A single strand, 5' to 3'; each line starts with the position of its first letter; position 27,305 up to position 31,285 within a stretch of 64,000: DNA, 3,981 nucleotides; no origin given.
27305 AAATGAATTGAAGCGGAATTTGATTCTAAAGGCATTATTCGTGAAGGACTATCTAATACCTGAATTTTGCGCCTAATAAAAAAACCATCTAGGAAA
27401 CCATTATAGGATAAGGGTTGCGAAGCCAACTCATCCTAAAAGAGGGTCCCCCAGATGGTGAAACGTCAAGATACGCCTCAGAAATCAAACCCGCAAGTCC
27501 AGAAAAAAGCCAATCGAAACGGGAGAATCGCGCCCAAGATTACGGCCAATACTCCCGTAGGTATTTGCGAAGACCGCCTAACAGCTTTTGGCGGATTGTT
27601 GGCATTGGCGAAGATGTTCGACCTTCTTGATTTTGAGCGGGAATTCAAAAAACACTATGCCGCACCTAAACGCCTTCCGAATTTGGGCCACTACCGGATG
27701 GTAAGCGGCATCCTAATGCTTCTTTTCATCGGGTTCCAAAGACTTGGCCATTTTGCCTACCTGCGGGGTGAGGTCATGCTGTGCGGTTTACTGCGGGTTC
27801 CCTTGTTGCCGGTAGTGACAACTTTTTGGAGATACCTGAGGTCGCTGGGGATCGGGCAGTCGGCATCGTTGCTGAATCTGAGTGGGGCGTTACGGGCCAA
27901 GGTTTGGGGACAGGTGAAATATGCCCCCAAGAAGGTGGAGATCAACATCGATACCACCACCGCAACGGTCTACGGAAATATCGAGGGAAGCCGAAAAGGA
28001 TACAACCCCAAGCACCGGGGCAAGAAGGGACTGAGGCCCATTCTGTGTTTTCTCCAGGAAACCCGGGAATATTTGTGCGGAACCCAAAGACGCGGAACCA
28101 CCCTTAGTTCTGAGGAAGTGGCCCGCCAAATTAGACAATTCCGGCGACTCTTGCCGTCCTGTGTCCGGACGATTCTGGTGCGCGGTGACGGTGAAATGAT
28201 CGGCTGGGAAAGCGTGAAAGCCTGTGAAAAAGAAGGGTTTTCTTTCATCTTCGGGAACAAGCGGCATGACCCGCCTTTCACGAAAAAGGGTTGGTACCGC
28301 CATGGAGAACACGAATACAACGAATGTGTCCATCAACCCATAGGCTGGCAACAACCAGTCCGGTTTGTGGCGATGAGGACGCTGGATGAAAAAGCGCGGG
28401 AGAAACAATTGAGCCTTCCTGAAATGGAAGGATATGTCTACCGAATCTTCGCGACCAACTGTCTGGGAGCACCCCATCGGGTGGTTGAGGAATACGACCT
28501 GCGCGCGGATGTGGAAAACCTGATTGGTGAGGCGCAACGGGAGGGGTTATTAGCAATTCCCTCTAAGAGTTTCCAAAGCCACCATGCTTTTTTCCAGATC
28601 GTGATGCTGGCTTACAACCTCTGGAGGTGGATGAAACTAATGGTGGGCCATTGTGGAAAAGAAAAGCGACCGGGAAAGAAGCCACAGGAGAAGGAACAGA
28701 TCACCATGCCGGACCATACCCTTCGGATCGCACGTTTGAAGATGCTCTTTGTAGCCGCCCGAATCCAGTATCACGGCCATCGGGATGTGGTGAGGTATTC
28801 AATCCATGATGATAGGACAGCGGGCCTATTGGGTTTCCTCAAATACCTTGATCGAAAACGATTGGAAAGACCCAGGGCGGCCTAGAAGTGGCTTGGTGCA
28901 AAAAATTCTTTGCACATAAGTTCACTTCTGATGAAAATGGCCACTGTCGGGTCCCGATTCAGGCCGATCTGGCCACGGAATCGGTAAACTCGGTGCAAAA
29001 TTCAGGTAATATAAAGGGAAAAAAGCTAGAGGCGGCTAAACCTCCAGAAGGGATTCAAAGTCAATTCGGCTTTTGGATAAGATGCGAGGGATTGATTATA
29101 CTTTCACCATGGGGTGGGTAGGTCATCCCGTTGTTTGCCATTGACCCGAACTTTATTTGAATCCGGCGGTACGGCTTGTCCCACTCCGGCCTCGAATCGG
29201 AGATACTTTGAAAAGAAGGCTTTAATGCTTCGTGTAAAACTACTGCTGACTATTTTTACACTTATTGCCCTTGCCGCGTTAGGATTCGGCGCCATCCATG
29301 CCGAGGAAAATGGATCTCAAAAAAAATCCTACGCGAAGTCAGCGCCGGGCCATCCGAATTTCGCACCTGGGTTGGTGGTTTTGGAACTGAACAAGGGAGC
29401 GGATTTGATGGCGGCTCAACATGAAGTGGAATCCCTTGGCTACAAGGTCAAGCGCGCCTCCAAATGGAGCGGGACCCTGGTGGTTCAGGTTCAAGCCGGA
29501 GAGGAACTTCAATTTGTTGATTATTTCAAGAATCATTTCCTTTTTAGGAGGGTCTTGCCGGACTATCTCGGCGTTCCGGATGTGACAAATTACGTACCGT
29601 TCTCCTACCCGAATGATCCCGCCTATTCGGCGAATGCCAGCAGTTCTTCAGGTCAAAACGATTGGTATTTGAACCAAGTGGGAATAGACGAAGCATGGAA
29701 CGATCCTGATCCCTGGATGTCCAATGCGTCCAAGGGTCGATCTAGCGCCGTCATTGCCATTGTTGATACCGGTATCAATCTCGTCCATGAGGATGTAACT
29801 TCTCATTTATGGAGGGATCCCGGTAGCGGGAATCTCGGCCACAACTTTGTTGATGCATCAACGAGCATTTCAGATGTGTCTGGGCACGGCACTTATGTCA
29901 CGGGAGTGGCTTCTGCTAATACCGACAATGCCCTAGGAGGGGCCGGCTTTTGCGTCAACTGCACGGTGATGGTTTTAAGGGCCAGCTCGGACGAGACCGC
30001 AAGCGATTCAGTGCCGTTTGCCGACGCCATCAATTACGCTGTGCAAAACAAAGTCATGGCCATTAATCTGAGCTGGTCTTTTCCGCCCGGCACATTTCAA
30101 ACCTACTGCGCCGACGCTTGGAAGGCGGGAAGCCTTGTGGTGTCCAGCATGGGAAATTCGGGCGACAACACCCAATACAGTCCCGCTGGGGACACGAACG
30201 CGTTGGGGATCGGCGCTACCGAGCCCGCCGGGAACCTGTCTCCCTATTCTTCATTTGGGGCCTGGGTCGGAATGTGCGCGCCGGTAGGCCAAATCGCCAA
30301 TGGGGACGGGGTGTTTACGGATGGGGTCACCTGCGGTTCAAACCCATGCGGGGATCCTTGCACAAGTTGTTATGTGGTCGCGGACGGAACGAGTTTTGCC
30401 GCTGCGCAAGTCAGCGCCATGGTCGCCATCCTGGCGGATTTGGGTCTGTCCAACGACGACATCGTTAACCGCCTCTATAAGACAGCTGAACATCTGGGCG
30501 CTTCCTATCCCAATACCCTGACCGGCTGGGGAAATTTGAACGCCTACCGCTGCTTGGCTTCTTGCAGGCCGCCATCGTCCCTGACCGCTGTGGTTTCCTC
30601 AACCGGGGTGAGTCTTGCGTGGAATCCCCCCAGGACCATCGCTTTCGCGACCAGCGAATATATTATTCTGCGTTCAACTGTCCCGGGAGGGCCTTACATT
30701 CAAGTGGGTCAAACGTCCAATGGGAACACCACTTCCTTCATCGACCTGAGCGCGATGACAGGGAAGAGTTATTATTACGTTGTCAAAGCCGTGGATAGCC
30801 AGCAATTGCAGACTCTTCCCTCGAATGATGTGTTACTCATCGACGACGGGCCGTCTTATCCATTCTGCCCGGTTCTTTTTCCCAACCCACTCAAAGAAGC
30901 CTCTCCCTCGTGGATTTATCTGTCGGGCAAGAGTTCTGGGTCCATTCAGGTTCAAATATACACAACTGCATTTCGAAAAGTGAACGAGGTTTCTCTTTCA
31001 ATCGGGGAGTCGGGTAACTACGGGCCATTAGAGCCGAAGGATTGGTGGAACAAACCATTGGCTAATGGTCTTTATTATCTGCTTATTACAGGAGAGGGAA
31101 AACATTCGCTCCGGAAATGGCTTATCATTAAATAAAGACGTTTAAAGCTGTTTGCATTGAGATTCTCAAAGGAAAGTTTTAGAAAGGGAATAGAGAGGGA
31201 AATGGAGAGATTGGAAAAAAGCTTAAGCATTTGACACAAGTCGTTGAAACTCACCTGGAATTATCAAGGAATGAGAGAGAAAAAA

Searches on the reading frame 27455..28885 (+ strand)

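Call 21: search_protein_families(library=pfam, proteins=[window:27455-28885:+], max_evalue=0.00001)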
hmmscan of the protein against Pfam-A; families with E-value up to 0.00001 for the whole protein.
window:27455-28885:+ (476 aa): 2 families
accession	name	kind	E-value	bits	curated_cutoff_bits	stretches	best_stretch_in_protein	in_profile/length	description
PF13701.12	DDE_Tnp_1_4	-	9.2e-24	83.9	34.7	1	41-397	17-377/435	Transposase DDE domain group 1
PF01609.27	DDE_Tnp_1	-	4.7e-11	43.2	23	1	162-389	6-200/200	Transposase DDE domain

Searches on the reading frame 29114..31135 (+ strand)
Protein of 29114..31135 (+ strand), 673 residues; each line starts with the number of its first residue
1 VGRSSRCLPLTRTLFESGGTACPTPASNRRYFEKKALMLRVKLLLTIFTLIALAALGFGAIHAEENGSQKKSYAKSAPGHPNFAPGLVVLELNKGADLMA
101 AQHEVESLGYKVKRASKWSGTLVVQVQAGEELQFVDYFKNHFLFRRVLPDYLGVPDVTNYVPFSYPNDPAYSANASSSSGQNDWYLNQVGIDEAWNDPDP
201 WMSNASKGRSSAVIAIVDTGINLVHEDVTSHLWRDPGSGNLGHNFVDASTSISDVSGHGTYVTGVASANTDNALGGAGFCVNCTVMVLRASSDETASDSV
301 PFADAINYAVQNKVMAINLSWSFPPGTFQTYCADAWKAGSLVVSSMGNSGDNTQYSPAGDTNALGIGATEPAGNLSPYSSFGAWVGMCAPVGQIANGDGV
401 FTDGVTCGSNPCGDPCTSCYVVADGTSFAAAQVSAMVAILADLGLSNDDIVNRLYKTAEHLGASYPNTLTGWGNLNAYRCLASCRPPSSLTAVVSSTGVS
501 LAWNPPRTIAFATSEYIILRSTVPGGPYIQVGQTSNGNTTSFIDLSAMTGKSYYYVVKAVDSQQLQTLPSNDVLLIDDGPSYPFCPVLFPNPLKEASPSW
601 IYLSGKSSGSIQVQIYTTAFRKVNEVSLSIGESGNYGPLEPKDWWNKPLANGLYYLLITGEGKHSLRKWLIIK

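Call 21: search_protein_families(library=pfam, proteins=[window:29114-31135:+], max_evalue=0.00001)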
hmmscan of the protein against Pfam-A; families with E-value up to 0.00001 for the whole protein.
window:29114-31135:+ (673 aa): 1 family
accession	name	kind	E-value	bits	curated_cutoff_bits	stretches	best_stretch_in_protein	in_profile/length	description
PF00082.27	Peptidase_S8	-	1.2e-32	113.8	21.8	1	211-473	3-288/288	Subtilase family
